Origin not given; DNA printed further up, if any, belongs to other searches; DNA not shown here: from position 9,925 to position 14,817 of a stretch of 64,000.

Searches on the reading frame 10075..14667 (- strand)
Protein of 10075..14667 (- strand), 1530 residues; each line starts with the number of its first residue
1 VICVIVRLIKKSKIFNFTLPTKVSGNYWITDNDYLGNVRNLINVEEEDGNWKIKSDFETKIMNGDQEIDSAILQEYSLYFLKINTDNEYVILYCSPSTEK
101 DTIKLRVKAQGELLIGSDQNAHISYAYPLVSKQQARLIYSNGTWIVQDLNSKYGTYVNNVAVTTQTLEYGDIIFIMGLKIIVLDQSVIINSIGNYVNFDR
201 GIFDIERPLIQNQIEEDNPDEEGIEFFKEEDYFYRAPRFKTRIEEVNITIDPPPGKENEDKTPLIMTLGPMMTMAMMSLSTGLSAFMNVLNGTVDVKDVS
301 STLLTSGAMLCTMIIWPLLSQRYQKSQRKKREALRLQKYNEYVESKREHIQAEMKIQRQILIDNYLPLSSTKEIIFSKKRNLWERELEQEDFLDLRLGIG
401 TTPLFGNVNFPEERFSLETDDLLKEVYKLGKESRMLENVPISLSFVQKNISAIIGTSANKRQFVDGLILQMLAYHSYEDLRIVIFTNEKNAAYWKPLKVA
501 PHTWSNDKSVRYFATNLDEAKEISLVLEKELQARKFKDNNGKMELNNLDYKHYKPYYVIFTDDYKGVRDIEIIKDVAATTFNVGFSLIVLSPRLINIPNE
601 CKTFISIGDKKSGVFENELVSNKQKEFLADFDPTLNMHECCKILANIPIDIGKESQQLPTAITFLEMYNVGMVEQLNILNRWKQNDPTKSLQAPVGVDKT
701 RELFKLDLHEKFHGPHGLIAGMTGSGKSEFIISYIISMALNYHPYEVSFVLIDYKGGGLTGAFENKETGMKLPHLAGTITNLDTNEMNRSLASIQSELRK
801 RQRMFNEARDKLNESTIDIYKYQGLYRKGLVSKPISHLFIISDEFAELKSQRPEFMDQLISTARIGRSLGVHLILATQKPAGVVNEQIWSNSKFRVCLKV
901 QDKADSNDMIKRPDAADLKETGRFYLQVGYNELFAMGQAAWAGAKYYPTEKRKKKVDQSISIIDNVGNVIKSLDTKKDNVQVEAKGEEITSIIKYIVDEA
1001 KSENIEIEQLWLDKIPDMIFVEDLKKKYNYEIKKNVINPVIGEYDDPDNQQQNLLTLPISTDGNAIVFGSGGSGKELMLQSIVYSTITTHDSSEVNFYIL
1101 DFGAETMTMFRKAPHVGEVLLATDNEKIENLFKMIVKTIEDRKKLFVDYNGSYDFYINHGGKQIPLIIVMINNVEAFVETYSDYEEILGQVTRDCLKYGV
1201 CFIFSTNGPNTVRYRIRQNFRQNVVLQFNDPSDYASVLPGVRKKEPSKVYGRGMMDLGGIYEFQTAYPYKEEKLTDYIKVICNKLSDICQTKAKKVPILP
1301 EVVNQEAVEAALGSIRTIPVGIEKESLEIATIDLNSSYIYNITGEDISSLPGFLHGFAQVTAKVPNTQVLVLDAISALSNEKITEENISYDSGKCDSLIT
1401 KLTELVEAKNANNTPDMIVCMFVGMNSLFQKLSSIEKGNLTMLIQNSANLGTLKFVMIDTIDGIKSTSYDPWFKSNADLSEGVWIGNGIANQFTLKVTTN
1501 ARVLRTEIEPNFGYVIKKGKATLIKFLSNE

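Call 15: search_protein_families(library=pfam, proteins=[window:10075-14667:-], max_evalue=0.01)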
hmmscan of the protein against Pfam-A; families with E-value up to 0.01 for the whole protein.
window:10075-14667:- (1530 aa): 3 families
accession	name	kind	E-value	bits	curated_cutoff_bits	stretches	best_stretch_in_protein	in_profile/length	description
PF01580.24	FtsK_SpoIIIE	-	1.7e-42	145.8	24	2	683-881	10-220/221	FtsK/SpoIIIE family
PF00498.31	FHA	-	7.3e-13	49.2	20.7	1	114-173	2-64/67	FHA domain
PF16697.10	Yop-YscD_cpl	-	1.2e-05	25.9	33.2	1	109-174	15-82/94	Inner membrane component of T3SS, cytoplasmic domain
